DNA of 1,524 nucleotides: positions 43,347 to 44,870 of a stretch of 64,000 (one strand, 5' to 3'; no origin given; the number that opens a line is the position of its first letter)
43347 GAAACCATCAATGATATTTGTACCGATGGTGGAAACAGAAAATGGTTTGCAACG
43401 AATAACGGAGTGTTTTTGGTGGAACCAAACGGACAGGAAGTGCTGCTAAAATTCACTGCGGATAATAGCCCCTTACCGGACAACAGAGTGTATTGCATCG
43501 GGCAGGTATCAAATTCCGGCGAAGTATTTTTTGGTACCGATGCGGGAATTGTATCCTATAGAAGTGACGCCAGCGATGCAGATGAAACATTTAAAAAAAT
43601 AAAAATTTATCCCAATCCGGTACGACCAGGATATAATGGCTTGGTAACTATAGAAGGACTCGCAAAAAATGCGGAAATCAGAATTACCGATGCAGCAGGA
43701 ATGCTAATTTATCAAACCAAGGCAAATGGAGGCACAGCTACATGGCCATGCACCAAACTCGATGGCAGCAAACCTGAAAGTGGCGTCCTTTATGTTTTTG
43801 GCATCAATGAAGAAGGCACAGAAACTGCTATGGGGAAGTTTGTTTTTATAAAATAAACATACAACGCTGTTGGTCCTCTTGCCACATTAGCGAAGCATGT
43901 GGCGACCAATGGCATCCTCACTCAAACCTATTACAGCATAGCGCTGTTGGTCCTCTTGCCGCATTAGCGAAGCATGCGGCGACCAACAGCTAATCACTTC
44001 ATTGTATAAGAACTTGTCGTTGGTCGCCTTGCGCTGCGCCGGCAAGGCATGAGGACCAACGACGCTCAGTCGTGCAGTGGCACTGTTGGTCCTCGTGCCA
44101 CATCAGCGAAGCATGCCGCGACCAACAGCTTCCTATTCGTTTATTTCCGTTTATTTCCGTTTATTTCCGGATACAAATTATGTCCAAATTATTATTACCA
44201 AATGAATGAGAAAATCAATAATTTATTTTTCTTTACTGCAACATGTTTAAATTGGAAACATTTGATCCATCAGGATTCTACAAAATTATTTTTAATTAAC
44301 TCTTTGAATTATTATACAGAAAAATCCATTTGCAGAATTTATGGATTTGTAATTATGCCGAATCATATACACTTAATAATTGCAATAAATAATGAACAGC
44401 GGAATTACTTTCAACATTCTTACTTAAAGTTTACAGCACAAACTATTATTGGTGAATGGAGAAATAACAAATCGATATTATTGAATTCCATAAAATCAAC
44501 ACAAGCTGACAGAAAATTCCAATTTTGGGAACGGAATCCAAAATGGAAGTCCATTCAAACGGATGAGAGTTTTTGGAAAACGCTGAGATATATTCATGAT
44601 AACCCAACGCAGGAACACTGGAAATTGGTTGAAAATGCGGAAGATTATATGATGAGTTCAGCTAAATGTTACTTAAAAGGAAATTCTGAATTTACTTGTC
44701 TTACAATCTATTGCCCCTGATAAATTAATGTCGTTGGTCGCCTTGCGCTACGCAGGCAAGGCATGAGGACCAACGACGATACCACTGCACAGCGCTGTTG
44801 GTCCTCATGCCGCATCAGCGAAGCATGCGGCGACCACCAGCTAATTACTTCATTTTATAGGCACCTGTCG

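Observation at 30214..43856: Compact gliding/T9SS core: gldA-gldF-gldG, ruvA, sprA and a translationally coupled PorZ-like propeller cargo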

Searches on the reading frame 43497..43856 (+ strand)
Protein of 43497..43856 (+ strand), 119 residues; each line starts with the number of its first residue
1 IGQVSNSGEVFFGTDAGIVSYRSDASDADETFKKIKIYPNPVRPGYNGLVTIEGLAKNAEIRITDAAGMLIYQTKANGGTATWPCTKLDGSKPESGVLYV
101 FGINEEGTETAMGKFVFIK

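Call 47: search_protein_families(library=pfam, proteins=[window:43497-43856:+], max_evalue=1)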
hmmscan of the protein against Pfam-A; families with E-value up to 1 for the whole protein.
window:43497-43856:+ (119 aa): 3 families
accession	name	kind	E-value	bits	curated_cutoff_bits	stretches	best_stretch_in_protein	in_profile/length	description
PF18962.6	Por_Secre_tail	-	0.00022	21.9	27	1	37-114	1-72/75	Secretion system C-terminal sorting domain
PF13585.12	CHU_C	-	0.0004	20.9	27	1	43-110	11-79/86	CHU_C Type IX secretion signal domain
PF13860.13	FlgD_ig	-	0.083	13.3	27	1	51-100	17-70/79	FlgD Ig-like domain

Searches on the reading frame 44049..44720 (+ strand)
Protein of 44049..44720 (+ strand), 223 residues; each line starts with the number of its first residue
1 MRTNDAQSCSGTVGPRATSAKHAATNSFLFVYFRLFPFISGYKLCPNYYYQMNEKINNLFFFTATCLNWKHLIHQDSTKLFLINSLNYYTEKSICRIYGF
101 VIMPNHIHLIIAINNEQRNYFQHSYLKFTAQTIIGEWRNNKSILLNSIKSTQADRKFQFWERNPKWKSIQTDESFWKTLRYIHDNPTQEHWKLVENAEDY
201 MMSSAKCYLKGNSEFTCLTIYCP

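Call 3: search_protein_families(library=pfam, proteins=[window:44049-44720:+])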
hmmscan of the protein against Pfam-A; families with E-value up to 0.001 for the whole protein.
window:44049-44720:+ (223 aa): 0 families

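Call 4: search_protein_families(library=ncbifam, proteins=[window:44049-44720:+])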
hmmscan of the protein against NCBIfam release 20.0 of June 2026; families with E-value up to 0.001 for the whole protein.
window:44049-44720:+ (223 aa): 1 family
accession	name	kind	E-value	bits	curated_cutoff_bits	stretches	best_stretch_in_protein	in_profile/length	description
NF047646.1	REP_Tyr_transpos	equivalog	2.6e-17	63.1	80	1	52-202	4-145/146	REP-associated tyrosine transposase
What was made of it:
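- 43864..44914 (.): Cluster of seven ~50-nt REP-like palindromic repeats around a RAYT-like ORF (44049-44720, more likely starting at 44202). It marks the 3' edge of the unit. NF047646 scores 63 bits, below its cut-off of 80 (call 4).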
